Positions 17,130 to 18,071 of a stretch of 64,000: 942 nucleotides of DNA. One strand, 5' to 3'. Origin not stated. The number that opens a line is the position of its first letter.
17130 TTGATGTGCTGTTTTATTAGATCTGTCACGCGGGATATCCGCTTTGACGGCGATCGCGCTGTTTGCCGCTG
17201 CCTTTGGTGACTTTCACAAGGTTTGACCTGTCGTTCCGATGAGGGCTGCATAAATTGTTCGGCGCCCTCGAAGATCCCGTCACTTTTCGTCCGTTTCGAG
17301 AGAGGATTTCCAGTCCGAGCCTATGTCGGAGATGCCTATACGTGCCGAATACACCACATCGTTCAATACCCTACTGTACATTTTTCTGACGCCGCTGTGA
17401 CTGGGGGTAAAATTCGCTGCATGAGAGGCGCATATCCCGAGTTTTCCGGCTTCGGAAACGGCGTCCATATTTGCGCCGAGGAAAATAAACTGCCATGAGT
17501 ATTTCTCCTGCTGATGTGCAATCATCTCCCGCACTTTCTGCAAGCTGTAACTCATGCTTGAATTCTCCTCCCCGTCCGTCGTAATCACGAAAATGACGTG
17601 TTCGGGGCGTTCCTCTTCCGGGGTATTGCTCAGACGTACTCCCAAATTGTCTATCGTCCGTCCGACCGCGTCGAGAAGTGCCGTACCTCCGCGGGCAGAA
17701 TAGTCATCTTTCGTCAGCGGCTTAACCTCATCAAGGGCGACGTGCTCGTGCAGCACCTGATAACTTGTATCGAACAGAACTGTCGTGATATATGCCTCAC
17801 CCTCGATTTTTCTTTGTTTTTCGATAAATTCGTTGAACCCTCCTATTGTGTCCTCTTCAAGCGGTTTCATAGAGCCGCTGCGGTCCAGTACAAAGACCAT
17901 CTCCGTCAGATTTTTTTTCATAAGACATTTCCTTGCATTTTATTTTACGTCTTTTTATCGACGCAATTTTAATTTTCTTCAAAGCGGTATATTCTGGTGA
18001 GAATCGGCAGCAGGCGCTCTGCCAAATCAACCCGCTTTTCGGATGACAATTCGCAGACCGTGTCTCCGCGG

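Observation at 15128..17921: Co-directional three-gene cassette: vWA protein + Pro-linker/zinc-ribbon protein + 327-aa unknown protein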

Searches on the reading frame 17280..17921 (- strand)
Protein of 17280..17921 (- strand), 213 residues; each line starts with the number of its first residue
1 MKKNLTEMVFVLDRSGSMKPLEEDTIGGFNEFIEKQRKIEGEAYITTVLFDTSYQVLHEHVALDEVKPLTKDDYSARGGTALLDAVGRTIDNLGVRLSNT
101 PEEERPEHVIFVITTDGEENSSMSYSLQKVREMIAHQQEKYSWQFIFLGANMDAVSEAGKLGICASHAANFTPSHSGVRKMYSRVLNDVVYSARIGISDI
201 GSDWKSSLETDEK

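Call 3: search_protein_families(library=pfam, proteins=[window:17280-17921:-], max_evalue=1)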
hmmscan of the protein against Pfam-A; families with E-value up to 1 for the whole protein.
window:17280-17921:- (213 aa): 4 families
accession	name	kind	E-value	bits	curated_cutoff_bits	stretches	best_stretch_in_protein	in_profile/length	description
PF00092.34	VWA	-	0.0038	17.9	23.8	1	8-153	2-142/174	von Willebrand factor type A domain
PF13768.12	VWA_3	-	0.0046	17.5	27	1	7-154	2-139/155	von Willebrand factor type A domain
PF05762.20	VWA_CoxE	-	0.027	14.3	26.4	1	6-134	57-176/222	VWA domain containing CoxE-like protein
PF13519.12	VWA_2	-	0.049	14.7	27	1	8-60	1-55/107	von Willebrand factor type A domain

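Call 4: search_protein_families(library=padloc, proteins=[window:17280-17921:-], max_evalue=1)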
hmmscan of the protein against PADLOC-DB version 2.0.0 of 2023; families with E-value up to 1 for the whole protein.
window:17280-17921:- (213 aa): 0 families

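Call 5: search_protein_families(library=ncbifam, proteins=[window:17280-17921:-], max_evalue=1)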
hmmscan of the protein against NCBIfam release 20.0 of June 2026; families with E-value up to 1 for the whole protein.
window:17280-17921:- (213 aa): 0 families

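Call 22: find_homologous_proteins(query=window:17280-17921:-)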
Query window:17280-17921:- (213 aa): 8000 proteins with E <= 0.001 among 8000 candidates; the best 120 are listed.
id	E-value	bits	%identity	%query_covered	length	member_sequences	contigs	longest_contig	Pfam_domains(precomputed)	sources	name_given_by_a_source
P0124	6.1e-131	452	97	100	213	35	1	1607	-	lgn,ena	-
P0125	5.7e-130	449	96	100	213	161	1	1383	-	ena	-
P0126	1.4e-106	372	79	100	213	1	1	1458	PF10138.16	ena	-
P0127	1.8e-102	359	77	100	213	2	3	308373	PF10138.16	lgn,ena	-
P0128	3.9e-98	345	75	100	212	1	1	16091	PF10138.16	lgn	-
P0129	1.9e-97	343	75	100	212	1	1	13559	-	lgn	-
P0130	2.0e-97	343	75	100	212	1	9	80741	-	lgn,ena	-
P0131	2.8e-97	342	75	100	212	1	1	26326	PF10138.16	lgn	-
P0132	5.1e-97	341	75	100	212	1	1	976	PF10138.16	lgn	-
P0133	5.3e-97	341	74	100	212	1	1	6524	PF10138.16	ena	-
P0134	7.3e-97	341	74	100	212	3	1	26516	PF10138.16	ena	-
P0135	7.4e-97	341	75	100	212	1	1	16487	PF10138.16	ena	-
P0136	9.7e-97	340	73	100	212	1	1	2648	PF10138.16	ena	-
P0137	9.7e-97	340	73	100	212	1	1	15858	PF10138.16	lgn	-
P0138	9.8e-97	340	73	100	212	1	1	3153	PF10138.16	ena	-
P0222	1.7e-93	330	71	100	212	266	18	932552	PF10138.16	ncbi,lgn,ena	-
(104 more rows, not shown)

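Call 24: find_encoding_contigs(protein=P0222, flank=6000, max_places=4)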
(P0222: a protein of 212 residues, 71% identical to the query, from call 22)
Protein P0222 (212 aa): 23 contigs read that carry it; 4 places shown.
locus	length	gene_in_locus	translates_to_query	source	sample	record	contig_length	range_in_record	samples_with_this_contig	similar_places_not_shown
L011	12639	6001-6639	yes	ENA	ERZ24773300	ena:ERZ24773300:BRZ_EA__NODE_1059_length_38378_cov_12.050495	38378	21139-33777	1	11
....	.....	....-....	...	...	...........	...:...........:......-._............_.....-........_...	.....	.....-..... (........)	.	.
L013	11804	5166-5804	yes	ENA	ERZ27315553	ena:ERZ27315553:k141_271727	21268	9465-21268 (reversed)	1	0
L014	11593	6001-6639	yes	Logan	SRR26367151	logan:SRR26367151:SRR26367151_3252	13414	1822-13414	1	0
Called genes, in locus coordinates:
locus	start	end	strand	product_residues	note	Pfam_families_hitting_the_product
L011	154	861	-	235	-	-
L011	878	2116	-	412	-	PF04389:Peptidase_M28, PF01546:Peptidase_M20 (weak)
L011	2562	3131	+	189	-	-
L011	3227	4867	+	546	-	PF01979:Amidohydro_1, PF07969:Amidohydro_3 (weak), PF13382:Adenine_deam_C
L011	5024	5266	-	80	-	PF13443:HTH_26 (weak)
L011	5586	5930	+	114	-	-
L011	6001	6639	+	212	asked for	PF10138:vWA-TerF-like (weak)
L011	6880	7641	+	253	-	-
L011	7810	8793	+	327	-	-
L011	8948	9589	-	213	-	PF02254:TrkA_N, PF03807:F420_oxidored (faint), PF00107:ADH_zinc_N (faint), PF02080:TrkA_C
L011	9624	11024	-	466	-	PF02386:TrkH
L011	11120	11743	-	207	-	PF01741:MscL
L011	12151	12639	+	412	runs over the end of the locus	PF09515:Thia_YuaJ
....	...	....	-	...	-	-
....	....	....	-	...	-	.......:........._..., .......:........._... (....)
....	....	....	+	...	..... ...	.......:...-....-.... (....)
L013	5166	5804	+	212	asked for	PF10138:vWA-TerF-like (weak)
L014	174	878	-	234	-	-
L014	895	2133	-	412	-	PF04389:Peptidase_M28, PF01546:Peptidase_M20 (weak)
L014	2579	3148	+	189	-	-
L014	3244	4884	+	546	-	PF01979:Amidohydro_1, PF07969:Amidohydro_3 (weak), PF13382:Adenine_deam_C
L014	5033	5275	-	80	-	PF13443:HTH_26 (weak)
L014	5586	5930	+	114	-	-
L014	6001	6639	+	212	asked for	PF10138:vWA-TerF-like (weak)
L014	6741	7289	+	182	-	-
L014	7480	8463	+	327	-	-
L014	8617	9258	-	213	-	PF02254:TrkA_N, PF03807:F420_oxidored (faint), PF00107:ADH_zinc_N (faint), PF02080:TrkA_C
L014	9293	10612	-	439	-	PF02386:TrkH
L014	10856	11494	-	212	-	PF01741:MscL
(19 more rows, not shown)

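Call 25: find_encoding_contigs(protein=P0127, flank=6000, max_places=3)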
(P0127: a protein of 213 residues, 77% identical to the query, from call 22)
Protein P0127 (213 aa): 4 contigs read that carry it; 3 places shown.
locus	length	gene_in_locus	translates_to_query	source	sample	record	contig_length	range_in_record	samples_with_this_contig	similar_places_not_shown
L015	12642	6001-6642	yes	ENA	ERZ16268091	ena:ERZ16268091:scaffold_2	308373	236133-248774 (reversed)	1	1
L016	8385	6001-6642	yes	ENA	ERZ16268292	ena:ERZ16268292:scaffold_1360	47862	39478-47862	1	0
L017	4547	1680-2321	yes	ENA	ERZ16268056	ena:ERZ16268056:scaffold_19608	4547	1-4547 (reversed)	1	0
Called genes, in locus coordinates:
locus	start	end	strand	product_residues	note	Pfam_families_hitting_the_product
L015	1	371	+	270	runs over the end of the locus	PF02311:AraC_binding, PF00165:HTH_AraC (weak), PF12833:HTH_18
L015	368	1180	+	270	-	PF04909:Amidohydro_2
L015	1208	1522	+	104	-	PF01035:DNA_binding_1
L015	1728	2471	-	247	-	-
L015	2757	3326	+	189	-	-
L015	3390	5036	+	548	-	PF01979:Amidohydro_1, PF07969:Amidohydro_3 (faint), PF13382:Adenine_deam_C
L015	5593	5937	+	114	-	-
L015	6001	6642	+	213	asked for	PF10138:vWA-TerF-like (faint)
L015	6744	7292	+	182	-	-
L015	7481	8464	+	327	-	-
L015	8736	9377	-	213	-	PF02254:TrkA_N, PF03807:F420_oxidored (faint), PF00107:ADH_zinc_N (faint), PF02080:TrkA_C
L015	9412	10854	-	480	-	PF02386:TrkH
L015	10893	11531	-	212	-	PF01741:MscL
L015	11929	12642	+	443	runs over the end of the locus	PF12822:ECF_trnsprt (faint), PF09515:Thia_YuaJ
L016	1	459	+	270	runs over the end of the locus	PF02311:AraC_binding, PF00165:HTH_AraC (weak), PF12833:HTH_18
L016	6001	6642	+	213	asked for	PF10138:vWA-TerF-like (faint)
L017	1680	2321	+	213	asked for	PF10138:vWA-TerF-like (faint)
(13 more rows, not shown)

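Call 36: search_dna_similar(query=window:17280-17921:-, collection=phages, mode=protein, max_rows=25)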
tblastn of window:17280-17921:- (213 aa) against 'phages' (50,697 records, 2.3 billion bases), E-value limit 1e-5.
Records with a match: 217; places in all: 217; records where one place covers at least 80% of the query: 199.
Best place of each record, by identity: <60% 217.
By first word of the organism name: Streptomyces 89; Microbacterium 57; Pseudomonas 37; Gordonia 7; uncultured 6; Mycobacterium 5; Arthrobacter 3; Rhodococcus 2; Vibrio 2; Agrobacterium 2; and 7 more.
By host as written in the record: Streptomyces griseus ATCC 10137 39; Streptomyces lividans JI 1326 27; Microbacterium foliorum NRRL B-24224 27; Microbacterium paraoxydans NWU1 17; Pseudomonas syringae pv. actinidiae 16; - 14; Microbacterium foliorum NRRL B-24224 SEA 7; Gordonia terrae 3612 6; and 36 more.
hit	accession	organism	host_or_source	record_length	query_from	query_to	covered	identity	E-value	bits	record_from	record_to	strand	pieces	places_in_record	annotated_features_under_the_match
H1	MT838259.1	Bacteriophage sp.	human fecal samples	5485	6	211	97%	48.5%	1e-55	195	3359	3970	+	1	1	record has no annotation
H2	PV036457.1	phage IMGVR 15682261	human feces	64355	1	177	83%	52.5%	4e-56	197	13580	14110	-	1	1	hypothetical protein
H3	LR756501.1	uncultured phage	metagenomic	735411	1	182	85%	42.9%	7e-40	150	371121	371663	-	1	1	record has no annotation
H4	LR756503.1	uncultured phage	metagenomic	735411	1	182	85%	42.9%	7e-40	150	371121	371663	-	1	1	record has no annotation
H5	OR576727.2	Myxococcus phage Mx1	Myxococcus sp.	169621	4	189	87%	41.4%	4e-42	156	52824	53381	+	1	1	VWA domain-containing protein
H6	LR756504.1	uncultured phage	metagenomic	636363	6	185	85%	41.8%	1e-48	175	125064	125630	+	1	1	record has no annotation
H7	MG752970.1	Ralstonia phage RsoM2USA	Ralstonia solanacearum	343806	8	178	80%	43.9%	3e-38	145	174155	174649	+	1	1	hypothetical protein (x2)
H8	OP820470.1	Gordonia phage Mareelih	Gordonia terrae CAG3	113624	1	207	97%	35.9%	1e-34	135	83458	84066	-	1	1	129: hypothetical protein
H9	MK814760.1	Gordonia phage Forza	Gordonia terrae 3612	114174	1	207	97%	35.9%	1e-34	135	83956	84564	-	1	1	131: hypothetical protein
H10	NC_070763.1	Gordonia phage Forza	Gordonia terrae 3612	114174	1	207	97%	35.9%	1e-34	135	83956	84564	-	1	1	131: hypothetical protein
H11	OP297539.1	Gordonia phage BlueNGold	Gordonia terrae 3612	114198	1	207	97%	35.9%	1e-34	135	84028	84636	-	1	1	130: hypothetical protein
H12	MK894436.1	Gordonia phage Boopy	Gordonia terrae 3612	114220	1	207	97%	35.9%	1e-34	135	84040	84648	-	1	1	131: hypothetical protein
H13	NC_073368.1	Microbacterium phage Megan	Microbacterium paraoxydans NWU1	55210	3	203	94%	36.3%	1e-32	129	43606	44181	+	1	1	59: hypothetical protein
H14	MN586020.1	Microbacterium phage Megan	Microbacterium paraoxydans NWU1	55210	3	203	94%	36.3%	1e-32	129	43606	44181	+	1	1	59: hypothetical protein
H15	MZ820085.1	Mycobacterium phage ScoobyDoobyDoo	Mycobacterium smegmatis mc2 155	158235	3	171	79%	42.9%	5e-35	136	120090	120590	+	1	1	207: hypothetical protein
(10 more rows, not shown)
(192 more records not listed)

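Call 37: search_dna_similar(query=window:17280-17921:-, collection=plasmids, mode=protein, max_rows=25)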
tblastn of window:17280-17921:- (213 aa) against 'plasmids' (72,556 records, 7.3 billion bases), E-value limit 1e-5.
Records with a match: 25; places in all: 26; records where one place covers at least 80% of the query: 18.
Best place of each record, by identity: <60% 25.
By first word of the organism name: Variovorax 4; Selenomonas 2; Fusobacterium 2; Peptoclostridium 1; Vescimonas 1; Niallia 1; Acetoanaerobium 1; Ilyobacter 1; halophilic 1; Streptosporangium 1; and 10 more.
By predicted mobility (MOB-suite, as given by PLSDB): non-mobilizable 25.
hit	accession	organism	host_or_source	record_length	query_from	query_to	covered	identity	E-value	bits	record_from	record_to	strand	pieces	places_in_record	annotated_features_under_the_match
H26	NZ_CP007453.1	Peptoclostridium acidaminophilum DSM 3953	black mud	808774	1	213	100%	49.8%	3e-61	213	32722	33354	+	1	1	vWA domain-containing protein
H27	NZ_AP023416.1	Vescimonas fastidiosa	Homo sapiens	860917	1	211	99%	49.3%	8e-59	206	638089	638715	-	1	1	hypothetical protein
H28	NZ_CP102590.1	Niallia taxi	-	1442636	1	211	99%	48.3%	3e-58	204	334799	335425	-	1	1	none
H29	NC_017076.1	Selenomonas ruminantium subsp. lactilytica TAM6421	-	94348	1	211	99%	48.3%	4e-58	204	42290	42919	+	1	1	vWA domain-containing protein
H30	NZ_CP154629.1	Acetoanaerobium noterae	cell culture,Sludge of a digestion ...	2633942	1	211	99%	47.2%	2e-56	199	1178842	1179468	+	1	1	none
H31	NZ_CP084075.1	Fusobacterium vincentii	-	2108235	2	211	99%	47.1%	2e-57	202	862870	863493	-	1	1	none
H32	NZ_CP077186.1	Fusobacterium animalis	Homo sapiens,resected colorectal tumor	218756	7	211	96%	47.8%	6e-57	200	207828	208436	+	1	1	vWA domain-containing protein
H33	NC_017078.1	Selenomonas ruminantium subsp. lactilytica TAM6421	-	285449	7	209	95%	45.6%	1e-48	177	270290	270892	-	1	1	VWA domain-containing protein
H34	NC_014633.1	Ilyobacter polytropus DSM 2926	marine mud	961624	1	195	92%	46.9%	2e-51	184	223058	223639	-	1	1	VWA domain-containing protein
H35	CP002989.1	halophilic archaeon DL31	-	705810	6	203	93%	36.9%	7e-32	129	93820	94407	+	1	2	hypothetical protein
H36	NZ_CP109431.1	Streptosporangium sp. NBC_01495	-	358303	1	176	83%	41.5%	5e-33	132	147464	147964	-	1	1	vWA domain-containing protein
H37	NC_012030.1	Halorubrum lacusprofundi ATCC 49239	-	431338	6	195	89%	36.8%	9e-32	128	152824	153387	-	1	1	vWA domain-containing protein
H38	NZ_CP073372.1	Haloarcula sinaiiensis ATCC 33800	cell culture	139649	6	182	83%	37.3%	2e-31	127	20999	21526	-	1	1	vWA domain-containing protein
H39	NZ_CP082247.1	Natrinema sp. SYSU A 869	cell culture,salt lake sediment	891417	6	199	91%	33.5%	5e-32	129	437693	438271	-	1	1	vWA domain-containing protein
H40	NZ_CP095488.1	Halorientalis marina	cell culture,salt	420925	6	182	83%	36.2%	7e-31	125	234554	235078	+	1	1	vWA domain-containing protein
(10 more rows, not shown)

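Call 38: get_annotated_region(hit=H26, flank=5000)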
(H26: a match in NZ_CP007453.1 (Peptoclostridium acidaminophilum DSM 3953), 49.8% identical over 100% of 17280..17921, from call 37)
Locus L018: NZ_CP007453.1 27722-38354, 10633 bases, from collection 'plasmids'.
description: Peptoclostridium acidaminophilum DSM 3953 strain al-2 plasmid EAL2_808p, complete sequence
organism: Peptoclostridium acidaminophilum DSM 3953 (NCBI taxid 1286171)
taxonomy: Bacteria; Bacillota; Clostridia; Peptostreptococcales; Peptoclostridiaceae; Peptoclostridium; Peptoclostridium acidaminophilum; Peptoclostridium acidaminophilum DSM 3953
host: -; source: black mud; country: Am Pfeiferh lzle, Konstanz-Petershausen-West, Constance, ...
typing (MOB-suite, as given by PLSDB): non-mobilizable
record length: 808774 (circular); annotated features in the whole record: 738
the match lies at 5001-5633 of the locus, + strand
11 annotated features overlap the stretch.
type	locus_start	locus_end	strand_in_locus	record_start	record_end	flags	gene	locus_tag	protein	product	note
CDS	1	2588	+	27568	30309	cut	-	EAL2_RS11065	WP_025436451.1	UPF0182 family protein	-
CDS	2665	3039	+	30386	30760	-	-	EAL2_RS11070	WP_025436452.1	nuclear transport factor 2 family protein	-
CDS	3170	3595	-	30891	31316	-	-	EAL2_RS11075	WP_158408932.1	hypothetical protein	-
CDS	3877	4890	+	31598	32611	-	-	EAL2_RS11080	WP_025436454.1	O-acetyl-ADP-ribose deacetylase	-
CDS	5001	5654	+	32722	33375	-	-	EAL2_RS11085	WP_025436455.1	vWA domain-containing protein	-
CDS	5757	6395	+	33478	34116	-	-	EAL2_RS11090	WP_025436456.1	MBL fold metallo-hydrolase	-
CDS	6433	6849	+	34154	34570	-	-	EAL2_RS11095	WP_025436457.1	thioesterase family protein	-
CDS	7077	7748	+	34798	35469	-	-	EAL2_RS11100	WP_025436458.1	dihydrofolate reductase family protein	-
CDS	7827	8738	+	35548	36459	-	-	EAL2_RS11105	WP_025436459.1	HD-GYP domain-containing protein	-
CDS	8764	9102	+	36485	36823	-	-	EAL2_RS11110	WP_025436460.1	hypothetical protein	-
CDS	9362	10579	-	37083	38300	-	-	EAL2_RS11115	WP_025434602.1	IS256 family transposase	-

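Call 39: get_annotated_region(hit=H29, flank=5000)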
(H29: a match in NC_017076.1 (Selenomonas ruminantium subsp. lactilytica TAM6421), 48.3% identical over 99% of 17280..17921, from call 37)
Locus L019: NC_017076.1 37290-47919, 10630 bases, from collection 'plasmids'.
description: Selenomonas ruminantium subsp. lactilytica TAM6421 plasmid pSRC2, complete sequence
organism: Selenomonas ruminantium subsp. lactilytica TAM6421 (NCBI taxid 927704)
taxonomy: Bacteria; Bacillota; Negativicutes; Selenomonadales; Selenomonadaceae; Selenomonas; Selenomonas ruminantium; Selenomonas ruminantium subsp. lactilytica TAM6421
host: -; source: -; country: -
typing (MOB-suite, as given by PLSDB): non-mobilizable
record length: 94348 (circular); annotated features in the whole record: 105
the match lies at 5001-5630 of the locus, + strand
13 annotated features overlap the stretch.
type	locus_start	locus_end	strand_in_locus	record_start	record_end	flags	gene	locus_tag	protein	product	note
CDS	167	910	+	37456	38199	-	-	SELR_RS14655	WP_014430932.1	hypothetical protein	-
CDS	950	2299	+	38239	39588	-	-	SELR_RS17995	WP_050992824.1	endonuclease/exonuclease/phosphatase family protein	-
CDS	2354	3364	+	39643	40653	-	-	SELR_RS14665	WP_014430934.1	macro domain-containing protein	-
CDS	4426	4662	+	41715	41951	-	-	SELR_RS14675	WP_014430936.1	hypothetical protein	-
CDS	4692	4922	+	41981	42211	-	-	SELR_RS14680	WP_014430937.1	hypothetical protein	-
CDS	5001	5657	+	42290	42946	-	-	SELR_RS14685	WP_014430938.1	vWA domain-containing protein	-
CDS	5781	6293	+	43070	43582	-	-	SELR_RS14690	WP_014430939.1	AAA family ATPase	-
CDS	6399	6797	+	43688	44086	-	-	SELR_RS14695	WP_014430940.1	(deoxy)nucleoside triphosphate pyrophosphohydrolase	-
CDS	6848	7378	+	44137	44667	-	-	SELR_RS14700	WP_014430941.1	hypothetical protein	-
CDS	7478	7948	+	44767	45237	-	-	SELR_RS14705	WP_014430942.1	nucleoside 2-deoxyribosyltransferase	-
CDS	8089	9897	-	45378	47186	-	-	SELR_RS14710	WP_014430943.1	DUF262 domain-containing protein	-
CDS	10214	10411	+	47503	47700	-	-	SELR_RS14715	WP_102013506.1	hypothetical protein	-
CDS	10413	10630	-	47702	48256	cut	-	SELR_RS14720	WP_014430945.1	hypothetical protein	-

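Call 40: get_annotated_region(hit=H2, flank=5000)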
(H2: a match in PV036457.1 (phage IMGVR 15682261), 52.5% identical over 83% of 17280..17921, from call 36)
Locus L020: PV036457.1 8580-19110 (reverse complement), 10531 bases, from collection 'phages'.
description: Phage IMGVR 15682261, complete genome.
organism: phage IMGVR 15682261 (NCBI taxid 3403688)
taxonomy: Viruses; Duplodnaviria; Heunggongvirae; Uroviricota; Caudoviricetes; Ca. Heliusvirales
host: -; source: human feces; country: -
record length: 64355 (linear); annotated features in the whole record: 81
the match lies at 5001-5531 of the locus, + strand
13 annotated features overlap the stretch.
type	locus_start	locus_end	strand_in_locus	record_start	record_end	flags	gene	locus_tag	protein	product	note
CDS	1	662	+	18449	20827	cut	-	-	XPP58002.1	methyltransferase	-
CDS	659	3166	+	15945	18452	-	-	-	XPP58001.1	hypothetical protein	-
CDS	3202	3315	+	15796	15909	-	-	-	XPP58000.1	hypothetical protein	-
CDS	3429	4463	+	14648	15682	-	-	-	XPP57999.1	hypothetical protein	-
CDS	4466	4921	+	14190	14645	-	-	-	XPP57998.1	hypothetical protein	-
CDS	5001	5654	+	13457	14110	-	-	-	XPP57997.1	hypothetical protein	-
CDS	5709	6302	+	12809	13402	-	-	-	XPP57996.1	metal-dependent phosphohydrolase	-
CDS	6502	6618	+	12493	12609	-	-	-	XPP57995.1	hypothetical protein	-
CDS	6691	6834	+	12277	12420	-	-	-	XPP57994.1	hypothetical protein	-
CDS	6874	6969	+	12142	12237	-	-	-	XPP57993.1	hypothetical protein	-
CDS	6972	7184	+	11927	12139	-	-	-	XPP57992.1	hypothetical protein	-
CDS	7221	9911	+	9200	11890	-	-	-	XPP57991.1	hypothetical protein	-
CDS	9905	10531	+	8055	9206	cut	-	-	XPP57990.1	hypothetical protein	-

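Call 41: search_protein_families(library=phrogs, proteins=[window:17280-17921:-], max_evalue=0.01)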
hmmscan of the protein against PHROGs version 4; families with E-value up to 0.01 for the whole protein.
window:17280-17921:- (213 aa): 3 families
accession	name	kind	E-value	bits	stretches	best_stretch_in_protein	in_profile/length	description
phrog_7371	-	unknown function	5e-54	184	1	2-190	3-180/204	-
phrog_5359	-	unknown function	7.2e-09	36.5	1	4-155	26-184/229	-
phrog_26613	-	unknown function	1.1e-08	35.8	1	7-148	14-160/345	-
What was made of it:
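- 17280..17921 (-): Compact vWA protein (213 aa) with a complete MIDAS. Pfam VWA families match but fall below their cut-offs (call 3). phrog_7371 matches at E 5e-54 (call 41).
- The vWA family is frequent in phages (217 records, phrog_7371; calls 36, 41).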

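Call 42: search_solved_structures(query=window:17280-17921:-, max_evalue=1)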
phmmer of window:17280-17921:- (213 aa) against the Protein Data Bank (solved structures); distinct sequences matched with E-value up to 1: 0.

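Call 72: get_annotated_region(hit=H27, flank=4000)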
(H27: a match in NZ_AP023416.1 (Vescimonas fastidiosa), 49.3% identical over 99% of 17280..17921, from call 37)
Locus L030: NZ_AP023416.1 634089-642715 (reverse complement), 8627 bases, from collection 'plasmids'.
description: Vescimonas fastidiosa strain MM35 plasmid pMM35_01
organism: Vescimonas fastidiosa (NCBI taxid 2714353)
taxonomy: Bacteria; Bacillota; Clostridia; Eubacteriales; Oscillospiraceae; Vescimonas; Vescimonas fastidiosa
host: -; source: Homo sapiens; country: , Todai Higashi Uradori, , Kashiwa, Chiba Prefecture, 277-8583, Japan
typing (MOB-suite, as given by PLSDB): non-mobilizable
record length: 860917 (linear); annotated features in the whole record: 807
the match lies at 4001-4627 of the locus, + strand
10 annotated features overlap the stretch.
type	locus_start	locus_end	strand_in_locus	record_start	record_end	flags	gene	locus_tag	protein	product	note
CDS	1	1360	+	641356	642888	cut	-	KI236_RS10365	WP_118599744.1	hypothetical protein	-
CDS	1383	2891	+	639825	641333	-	-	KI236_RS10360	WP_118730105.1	DNA methylase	-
CDS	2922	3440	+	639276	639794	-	-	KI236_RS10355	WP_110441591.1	ClbS/DfsB family four-helix bundle protein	-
CDS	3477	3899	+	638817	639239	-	-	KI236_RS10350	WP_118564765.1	hypothetical protein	-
CDS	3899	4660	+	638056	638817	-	-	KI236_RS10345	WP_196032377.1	hypothetical protein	-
CDS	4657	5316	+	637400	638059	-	-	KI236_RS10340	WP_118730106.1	SIMPL domain-containing protein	-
CDS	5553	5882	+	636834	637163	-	mobC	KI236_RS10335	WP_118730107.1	plasmid mobilization relaxosome protein MobC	-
CDS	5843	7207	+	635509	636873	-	-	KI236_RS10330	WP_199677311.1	relaxase/mobilization nuclease domain-containing protein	-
CDS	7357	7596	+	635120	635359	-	-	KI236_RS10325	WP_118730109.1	helix-turn-helix transcriptional regulator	-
CDS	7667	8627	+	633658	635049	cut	-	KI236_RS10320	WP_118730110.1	NYN domain-containing protein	-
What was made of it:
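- It also occurs in the cargo region of a mobilisable element beside a methylase, ClbS and MobC/relaxase (call 72).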

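Call 73: get_annotated_region(hit=H32, flank=4000)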
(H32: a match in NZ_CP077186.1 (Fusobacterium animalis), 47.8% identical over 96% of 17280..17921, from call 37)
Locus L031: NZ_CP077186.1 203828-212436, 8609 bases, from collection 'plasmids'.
description: Fusobacterium animalis strain SB029 plasmid pSB029A, complete sequence
organism: Fusobacterium animalis (NCBI taxid 76859)
taxonomy: Bacteria; Fusobacteriota; Fusobacteriia; Fusobacteriales; Fusobacteriaceae; Fusobacterium; Fusobacterium animalis
host: -; source: Homo sapiens,resected colorectal tumor; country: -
typing (MOB-suite, as given by PLSDB): non-mobilizable
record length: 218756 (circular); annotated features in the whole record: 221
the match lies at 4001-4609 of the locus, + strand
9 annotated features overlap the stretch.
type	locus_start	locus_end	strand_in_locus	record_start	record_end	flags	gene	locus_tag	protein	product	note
CDS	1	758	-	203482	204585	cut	hemW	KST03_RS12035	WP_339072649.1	radical SAM family heme chaperone HemW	GO:0006779 - porphyrin-containing compound biosynthetic process [Evidence IEA]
CDS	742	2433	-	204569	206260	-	-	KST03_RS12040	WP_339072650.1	phospho-sugar mutase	-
CDS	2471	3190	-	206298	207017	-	-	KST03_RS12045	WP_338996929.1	complement resistance protein TraT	-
CDS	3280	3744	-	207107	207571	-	-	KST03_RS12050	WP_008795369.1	pyridoxamine 5'-phosphate oxidase family protein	-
CDS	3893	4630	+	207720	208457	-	-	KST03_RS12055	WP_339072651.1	vWA domain-containing protein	-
CDS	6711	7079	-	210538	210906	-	-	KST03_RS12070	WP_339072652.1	ASCH domain-containing protein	-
CDS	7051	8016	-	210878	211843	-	-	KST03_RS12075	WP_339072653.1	site-specific DNA-methyltransferase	GO:0009307 - DNA restriction-modification system [Evidence IEA]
CDS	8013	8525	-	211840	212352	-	-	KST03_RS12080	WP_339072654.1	MmcB family DNA repair protein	-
CDS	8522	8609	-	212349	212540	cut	-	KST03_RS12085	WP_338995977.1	hypothetical protein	-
